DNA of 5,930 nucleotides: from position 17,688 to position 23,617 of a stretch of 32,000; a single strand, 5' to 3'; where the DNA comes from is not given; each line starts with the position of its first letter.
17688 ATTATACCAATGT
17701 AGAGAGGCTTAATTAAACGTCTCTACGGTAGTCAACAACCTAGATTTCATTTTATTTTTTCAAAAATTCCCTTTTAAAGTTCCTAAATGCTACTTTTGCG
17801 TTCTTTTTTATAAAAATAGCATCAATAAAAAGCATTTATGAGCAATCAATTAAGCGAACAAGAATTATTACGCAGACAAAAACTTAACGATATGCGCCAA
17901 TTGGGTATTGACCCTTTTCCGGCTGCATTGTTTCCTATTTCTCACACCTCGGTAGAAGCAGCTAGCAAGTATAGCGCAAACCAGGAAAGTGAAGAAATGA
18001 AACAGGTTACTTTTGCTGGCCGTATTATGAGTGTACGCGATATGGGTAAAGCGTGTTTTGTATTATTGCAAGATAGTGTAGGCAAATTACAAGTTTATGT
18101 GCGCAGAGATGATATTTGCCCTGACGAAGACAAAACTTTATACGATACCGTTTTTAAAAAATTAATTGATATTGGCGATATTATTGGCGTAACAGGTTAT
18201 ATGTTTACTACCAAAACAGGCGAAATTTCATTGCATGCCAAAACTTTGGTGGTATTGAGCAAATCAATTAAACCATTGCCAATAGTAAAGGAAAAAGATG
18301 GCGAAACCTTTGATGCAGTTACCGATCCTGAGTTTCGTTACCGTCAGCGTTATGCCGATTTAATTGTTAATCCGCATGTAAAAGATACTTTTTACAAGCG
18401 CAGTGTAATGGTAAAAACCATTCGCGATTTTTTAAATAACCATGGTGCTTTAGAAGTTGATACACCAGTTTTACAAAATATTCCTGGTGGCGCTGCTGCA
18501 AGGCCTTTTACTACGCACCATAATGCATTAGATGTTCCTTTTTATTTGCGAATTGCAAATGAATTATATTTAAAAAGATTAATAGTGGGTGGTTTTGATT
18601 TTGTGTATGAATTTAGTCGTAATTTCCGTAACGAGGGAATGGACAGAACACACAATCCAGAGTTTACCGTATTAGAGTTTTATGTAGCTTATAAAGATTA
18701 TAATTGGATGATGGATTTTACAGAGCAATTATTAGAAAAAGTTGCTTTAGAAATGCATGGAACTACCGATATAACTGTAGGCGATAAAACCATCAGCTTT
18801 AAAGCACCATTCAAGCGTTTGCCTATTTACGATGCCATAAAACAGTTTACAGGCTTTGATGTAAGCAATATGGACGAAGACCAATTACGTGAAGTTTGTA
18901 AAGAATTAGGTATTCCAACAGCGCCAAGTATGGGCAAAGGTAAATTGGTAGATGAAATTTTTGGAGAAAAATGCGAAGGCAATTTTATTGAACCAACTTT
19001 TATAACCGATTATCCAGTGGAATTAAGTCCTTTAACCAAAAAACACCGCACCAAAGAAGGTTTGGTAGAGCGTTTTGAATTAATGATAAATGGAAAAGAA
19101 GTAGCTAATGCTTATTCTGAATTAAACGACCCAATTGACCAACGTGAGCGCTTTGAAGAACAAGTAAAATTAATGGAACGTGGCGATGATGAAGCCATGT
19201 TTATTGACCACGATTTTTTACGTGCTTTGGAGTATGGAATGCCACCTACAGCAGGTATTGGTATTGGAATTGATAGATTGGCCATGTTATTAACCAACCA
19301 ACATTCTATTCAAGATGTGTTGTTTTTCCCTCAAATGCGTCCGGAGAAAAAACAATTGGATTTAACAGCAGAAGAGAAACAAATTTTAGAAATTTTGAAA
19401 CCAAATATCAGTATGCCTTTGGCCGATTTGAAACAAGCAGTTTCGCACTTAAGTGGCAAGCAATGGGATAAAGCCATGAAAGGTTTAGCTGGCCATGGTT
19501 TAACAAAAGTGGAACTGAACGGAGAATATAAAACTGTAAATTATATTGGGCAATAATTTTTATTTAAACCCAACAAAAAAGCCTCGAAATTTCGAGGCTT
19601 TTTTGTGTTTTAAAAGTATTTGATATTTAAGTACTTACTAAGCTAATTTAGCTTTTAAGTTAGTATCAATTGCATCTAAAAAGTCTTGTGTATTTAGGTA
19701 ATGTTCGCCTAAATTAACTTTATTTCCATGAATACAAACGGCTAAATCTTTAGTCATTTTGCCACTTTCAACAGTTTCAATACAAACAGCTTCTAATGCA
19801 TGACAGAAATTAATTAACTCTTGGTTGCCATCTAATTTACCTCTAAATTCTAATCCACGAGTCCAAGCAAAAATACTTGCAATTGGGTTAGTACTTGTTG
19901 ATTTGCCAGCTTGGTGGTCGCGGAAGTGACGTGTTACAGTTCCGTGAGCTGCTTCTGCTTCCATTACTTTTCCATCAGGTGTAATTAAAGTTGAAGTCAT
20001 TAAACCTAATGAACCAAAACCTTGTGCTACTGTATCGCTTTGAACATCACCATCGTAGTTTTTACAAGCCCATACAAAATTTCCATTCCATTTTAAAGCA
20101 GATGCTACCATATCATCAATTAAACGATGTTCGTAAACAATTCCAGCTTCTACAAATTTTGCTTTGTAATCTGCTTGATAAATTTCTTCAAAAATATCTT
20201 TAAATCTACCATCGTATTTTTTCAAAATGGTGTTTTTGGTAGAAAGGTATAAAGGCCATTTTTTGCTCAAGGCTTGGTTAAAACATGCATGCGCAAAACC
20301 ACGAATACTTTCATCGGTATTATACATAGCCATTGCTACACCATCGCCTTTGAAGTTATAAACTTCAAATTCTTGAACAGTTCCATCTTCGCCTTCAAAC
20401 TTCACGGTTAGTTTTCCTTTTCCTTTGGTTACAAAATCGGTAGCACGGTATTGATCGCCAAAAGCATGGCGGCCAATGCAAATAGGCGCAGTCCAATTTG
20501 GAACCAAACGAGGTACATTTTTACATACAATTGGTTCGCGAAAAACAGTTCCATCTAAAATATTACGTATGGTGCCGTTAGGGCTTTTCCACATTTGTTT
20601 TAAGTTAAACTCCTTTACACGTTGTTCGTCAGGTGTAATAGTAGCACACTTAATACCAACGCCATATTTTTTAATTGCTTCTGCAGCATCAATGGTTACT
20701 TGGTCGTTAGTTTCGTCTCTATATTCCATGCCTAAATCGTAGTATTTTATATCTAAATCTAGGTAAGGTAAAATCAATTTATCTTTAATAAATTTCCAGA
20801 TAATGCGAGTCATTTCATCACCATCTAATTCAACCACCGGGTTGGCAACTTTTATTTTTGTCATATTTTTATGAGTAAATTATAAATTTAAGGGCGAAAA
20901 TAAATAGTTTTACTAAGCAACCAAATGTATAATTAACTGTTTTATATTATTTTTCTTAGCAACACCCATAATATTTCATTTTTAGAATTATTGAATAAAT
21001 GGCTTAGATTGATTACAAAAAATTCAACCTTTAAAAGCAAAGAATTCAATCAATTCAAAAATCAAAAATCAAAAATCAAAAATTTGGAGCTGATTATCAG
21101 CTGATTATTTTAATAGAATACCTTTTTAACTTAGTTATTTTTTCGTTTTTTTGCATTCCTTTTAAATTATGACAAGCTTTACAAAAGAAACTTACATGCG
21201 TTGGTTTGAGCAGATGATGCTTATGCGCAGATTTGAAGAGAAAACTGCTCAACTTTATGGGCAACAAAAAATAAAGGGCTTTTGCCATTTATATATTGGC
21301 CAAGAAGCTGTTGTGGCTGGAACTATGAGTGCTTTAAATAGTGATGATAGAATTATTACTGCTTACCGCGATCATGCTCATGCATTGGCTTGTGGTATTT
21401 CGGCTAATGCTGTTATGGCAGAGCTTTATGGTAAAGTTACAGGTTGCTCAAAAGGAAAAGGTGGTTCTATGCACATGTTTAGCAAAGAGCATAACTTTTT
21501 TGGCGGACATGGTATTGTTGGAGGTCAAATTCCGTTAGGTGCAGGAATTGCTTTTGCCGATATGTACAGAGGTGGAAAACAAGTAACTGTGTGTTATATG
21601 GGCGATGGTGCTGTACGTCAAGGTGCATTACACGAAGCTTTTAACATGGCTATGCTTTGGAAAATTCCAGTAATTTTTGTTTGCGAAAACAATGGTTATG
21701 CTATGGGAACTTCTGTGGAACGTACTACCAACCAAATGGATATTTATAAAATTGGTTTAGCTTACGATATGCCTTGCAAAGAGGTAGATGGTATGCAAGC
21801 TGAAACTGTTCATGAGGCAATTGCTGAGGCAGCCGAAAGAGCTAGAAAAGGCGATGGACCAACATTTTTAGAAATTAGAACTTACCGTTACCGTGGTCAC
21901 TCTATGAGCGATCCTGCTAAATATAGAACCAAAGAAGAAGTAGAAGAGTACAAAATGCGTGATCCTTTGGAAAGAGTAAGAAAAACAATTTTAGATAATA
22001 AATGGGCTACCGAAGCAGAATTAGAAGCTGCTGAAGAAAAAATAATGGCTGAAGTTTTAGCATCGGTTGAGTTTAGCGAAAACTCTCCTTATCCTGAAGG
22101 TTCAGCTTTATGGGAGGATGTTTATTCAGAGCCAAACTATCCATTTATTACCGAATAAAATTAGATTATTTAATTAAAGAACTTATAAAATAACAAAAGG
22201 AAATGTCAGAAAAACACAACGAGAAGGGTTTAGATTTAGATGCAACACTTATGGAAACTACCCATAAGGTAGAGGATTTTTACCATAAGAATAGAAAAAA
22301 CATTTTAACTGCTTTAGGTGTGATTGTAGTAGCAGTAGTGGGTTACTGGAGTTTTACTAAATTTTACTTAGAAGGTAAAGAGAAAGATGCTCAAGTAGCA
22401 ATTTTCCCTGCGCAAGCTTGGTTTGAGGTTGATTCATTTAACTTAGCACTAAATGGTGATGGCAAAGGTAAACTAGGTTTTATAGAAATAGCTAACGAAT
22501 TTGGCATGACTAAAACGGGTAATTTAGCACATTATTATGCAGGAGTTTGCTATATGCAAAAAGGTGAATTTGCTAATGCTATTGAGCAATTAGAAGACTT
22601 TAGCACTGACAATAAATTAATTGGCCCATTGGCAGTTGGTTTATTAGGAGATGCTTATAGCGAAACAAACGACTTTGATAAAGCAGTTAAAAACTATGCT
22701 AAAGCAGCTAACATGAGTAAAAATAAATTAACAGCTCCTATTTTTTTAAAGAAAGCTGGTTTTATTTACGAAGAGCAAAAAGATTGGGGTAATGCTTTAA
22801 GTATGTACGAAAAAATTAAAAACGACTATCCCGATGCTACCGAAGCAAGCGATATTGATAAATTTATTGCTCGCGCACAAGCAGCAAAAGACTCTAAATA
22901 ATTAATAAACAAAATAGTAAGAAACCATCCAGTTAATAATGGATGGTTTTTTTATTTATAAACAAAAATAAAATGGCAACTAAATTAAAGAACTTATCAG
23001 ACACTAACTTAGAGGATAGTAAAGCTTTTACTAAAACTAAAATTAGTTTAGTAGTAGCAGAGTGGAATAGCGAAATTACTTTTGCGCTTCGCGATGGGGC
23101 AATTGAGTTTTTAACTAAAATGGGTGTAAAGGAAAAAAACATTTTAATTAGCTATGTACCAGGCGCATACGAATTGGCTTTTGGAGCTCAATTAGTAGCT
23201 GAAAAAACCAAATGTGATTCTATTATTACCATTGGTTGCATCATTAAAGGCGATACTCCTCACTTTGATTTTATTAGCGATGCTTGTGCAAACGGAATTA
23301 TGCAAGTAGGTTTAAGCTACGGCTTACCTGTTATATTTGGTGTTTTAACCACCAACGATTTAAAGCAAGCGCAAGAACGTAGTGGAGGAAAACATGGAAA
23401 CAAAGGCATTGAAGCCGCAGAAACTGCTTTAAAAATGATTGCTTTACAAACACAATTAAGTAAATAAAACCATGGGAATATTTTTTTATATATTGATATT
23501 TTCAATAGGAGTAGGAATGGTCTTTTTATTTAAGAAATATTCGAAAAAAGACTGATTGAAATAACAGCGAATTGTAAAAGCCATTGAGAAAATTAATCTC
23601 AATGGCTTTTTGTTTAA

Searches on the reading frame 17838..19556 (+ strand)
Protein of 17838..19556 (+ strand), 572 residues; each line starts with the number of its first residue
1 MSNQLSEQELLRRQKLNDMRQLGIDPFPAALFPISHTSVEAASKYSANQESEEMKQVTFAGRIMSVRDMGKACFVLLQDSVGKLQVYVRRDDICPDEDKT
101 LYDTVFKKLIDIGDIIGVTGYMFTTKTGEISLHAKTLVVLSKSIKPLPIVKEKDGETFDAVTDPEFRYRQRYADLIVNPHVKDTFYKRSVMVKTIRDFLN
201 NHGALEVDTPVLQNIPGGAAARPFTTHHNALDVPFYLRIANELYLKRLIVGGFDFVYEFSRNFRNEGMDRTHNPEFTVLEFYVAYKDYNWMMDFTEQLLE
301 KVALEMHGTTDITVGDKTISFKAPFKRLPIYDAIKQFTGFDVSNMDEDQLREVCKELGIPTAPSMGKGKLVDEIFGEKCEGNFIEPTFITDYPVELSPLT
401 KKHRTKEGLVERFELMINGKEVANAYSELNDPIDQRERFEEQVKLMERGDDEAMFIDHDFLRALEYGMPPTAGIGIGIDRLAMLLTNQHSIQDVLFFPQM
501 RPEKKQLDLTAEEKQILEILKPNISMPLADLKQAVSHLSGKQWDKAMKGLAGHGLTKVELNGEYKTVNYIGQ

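Call 13: search_protein_families(library=ncbifam, proteins=[window:17838-19556:+], max_evalue=0.001)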
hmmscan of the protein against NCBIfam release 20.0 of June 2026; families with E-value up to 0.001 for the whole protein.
window:17838-19556:+ (572 aa): 17 families
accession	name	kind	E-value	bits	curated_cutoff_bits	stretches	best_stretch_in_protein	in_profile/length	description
NF001756.1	PRK00484.1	subfamily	2.4e-209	696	468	1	7-503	2-488/488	lysine--tRNA ligase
TIGR00499.1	lysS_bact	equivalog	7.6e-185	615.2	427.6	1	6-504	3-496/496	lysine--tRNA ligase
NF002821.0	PRK02983.1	equivalog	4.3e-162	541.6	742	1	3-503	616-1101/1102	bifunctional lysylphosphatidylglycerol synthetase/lysine--tRNA ligase LysX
NF009101.0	PRK12445.1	subfamily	8.2e-154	512.9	1026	1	11-504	21-505/505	lysine--tRNA ligase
TIGR00462.1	genX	equivalog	1.5e-70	238.1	286.9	1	187-497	3-304/304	EF-P lysine aminoacylase EpmA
NF006828.0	PRK09350.1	equivalog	4.7e-58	197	264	1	183-499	14-322/325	elongation factor P--(R)-beta-lysine ligase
TIGR00459.1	aspS_bact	equivalog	3.9e-45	154.3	373.85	2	51-337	13-281/586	aspartate--tRNA ligase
TIGR00458.1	aspS_nondisc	equivalog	2.4e-43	148.7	368.4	1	50-501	8-423/428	aspartate--tRNA(Asn) ligase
NF001750.0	PRK00476.1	equivalog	1e-42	146.3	443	2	49-337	13-286/590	aspartate--tRNA ligase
NF003483.0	PRK05159.1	equivalog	9.1e-42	143.4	353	1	47-499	9-431/438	aspartate--tRNA(Asn) ligase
NF009460.0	PRK12820.1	equivalog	2.2e-28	98.8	1379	2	53-334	34-311/723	bifunctional aspartyl-tRNA synthetase/aspartyl/glutamyl-tRNA amidotransferase subunit C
NF003037.0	PRK03932.1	equivalog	1.8e-23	83.3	414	1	49-501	11-446/451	asparagine--tRNA ligase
TIGR00457.1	asnS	equivalog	1.4e-19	70.3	342.6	1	49-500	11-449/455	asparagine--tRNA ligase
NF005052.0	PRK06462.1-1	equivalog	3.7e-17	62.4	368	1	160-499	27-345/353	asparagine synthetase A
NF005054.0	PRK06462.1-4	equivalog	1.7e-12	47.1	309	1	176-338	16-190/318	asparagine synthetase A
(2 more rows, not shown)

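Call 82: find_encoding_contigs(protein=window:17838-19556:+, flank=1000, max_places=3)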
Protein window:17838-19556:+ (572 aa): 3 contigs read that carry it; 2 places shown.
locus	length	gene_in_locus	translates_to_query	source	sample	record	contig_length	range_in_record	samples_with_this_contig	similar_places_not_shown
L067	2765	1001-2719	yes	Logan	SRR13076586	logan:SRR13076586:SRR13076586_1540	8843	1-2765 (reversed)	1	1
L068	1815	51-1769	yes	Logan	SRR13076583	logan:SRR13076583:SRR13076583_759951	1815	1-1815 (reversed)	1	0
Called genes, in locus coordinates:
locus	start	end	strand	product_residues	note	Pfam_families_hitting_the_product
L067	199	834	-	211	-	-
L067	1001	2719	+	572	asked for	PF01336:tRNA_anti-codon, PF00152:tRNA-synt_2, PF01409:tRNA-synt_2d (faint)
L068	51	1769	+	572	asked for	PF01336:tRNA_anti-codon, PF00152:tRNA-synt_2, PF01409:tRNA-synt_2d (faint)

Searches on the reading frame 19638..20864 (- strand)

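Call 13: search_protein_families(library=ncbifam, proteins=[window:19638-20864:-], max_evalue=0.001)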
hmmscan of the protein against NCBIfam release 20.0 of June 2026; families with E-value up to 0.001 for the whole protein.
window:19638-20864:- (408 aa): 14 families
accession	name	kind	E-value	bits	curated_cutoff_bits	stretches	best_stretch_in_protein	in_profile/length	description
NF006156.0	PRK08299.1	equivalog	5.5e-224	743.1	335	1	1-407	1-402/403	NADP-dependent isocitrate dehydrogenase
TIGR00127.1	nadp_idh_euk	equivalog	2.5e-223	741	397.15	1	2-407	1-407/409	isocitrate dehydrogenase (NADP(+))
NF006673.0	PRK09222.1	equivalog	1.8e-10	40.4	509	1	205-404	170-342/482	NADP-dependent isocitrate dehydrogenase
TIGR02088.1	LEU3_arch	subfamily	2.9e-10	39.9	409.8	1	182-374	140-310/324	isopropylmalate/isohomocitrate dehydrogenases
NF040619.1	AksF_Meth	equivalog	3.5e-08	32.9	500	1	205-377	180-333/343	homoisocitrate dehydrogenase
NF040626.1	AksF2_Meth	equivalog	5.4e-08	32.5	540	1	183-372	141-318/333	homoisocitrate dehydrogenase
TIGR00175.1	mito_nad_idh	equivalog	1.8e-07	30.7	432.4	1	209-375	171-318/334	isocitrate dehydrogenase (NAD(+))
TIGR00183.1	prok_nadp_idh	equivalog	1.9e-07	30.3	567.3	1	54-382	82-401/417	isocitrate dehydrogenase (NADP(+))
TIGR02924.1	ICDH_alpha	equivalog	4.8e-07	29.2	561.35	1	207-312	168-265/473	isocitrate dehydrogenase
NF005036.0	PRK06451.1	equivalog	3.1e-06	26.2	484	1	225-382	251-394/412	NADP-dependent isocitrate dehydrogenase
TIGR00169.1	leuB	equivalog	1.2e-05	24.5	353.2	1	172-375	151-333/349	3-isopropylmalate dehydrogenase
NF005610.0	PRK07362.1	equivalog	4.1e-05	22.4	585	0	220-345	311-428/474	NADP-dependent isocitrate dehydrogenase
NF006529.0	PRK08997.1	equivalog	0.00015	20.9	510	0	187-374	153-318/335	isocitrate dehydrogenase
NF005425.0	PRK07006.1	equivalog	0.00045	19.1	490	0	62-313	90-345/416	NADP-dependent isocitrate dehydrogenase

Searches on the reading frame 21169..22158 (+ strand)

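Call 14: search_protein_families(library=ncbifam, proteins=[window:21169-22158:+], max_evalue=0.001)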
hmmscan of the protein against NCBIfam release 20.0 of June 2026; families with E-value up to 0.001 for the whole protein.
window:21169-22158:+ (329 aa): 7 families
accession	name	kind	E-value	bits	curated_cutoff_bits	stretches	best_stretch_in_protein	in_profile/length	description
TIGR03182.1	PDH_E1_alph_y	equivalog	2.8e-142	473.3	393.85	1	7-319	2-314/315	pyruvate dehydrogenase (acetyl-transferring) E1 component subunit alpha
TIGR03181.1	PDH_E1_alph_x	equivalog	5.3e-77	259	411.35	1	3-323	20-331/341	pyruvate dehydrogenase (acetyl-transferring) E1 component subunit alpha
NF004559.0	PRK05899.2-5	equivalog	1.6e-07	30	488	1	115-249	126-258/627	transketolase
TIGR00204.1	dxs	equivalog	7.1e-07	28.1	465.95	1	112-189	110-185/616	1-deoxy-D-xylulose-5-phosphate synthase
NF004558.0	PRK05899.2-4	equivalog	1.5e-05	23.6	788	1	140-246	146-247/651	transketolase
TIGR00232.1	tktlase_bact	equivalog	0.00012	20.6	682.25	1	139-239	144-242/654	transketolase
NF004556.0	PRK05899.2-2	equivalog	0.00013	20.4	575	1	116-260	126-267/639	transketolase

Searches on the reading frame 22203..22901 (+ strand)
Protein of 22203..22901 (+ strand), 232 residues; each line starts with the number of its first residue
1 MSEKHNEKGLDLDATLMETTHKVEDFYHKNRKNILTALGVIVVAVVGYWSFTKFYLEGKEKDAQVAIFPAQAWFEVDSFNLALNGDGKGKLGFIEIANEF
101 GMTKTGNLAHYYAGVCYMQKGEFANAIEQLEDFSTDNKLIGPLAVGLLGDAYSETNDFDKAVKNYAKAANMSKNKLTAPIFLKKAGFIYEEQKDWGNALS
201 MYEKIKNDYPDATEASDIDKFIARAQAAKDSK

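Call 14: search_protein_families(library=ncbifam, proteins=[window:22203-22901:+], max_evalue=0.001)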
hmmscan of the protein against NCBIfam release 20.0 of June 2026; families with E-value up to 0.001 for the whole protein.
window:22203-22901:+ (232 aa): 5 families
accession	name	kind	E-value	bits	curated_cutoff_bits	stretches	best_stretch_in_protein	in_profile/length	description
TIGR02795.1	tol_pal_ybgF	equivalog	1.1e-12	48.6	90.1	1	109-216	4-113/119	tol-pal system protein YbgF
NF040959.1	MamA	equivalog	6.7e-08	32.2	200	1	109-206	107-200/204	magnetosome protein MamA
TIGR02917.1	PEP_TPR_lipo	equivalog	6.1e-05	21.1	312.2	1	116-215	576-671/899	XrtA/PEP-CTERM system TPR-repeat protein PrsT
NF008757.0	PRK11788.1-5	equivalog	0.00038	19.7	363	0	119-209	81-171/388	lipopolysaccharide assembly protein LapB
NF047371.1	FlcA_CTERM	equivalog_domain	0.00084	17.9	300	0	118-214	410-508/646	periplasmic flagellar collar protein FlcA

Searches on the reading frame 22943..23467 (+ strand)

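Call 14: search_protein_families(library=ncbifam, proteins=[window:22943-23467:+], max_evalue=0.001)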
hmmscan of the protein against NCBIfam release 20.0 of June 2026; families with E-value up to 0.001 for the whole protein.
window:22943-23467:+ (174 aa): 3 families
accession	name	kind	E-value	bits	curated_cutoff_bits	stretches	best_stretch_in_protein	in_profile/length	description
TIGR00114.1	lumazine-synth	equivalog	3.2e-45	153.6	84.6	1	33-167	2-136/138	6,7-dimethyl-8-ribityllumazine synthase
NF000814.0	PRK00061.2-2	equivalog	6.3e-28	97.5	174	1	24-172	10-158/160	6,7-dimethyl-8-ribityllumazine synthase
NF009084.0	PRK12419.1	equivalog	1.7e-20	73.2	160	1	26-172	8-157/166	6,7-dimethyl-8-ribityllumazine synthase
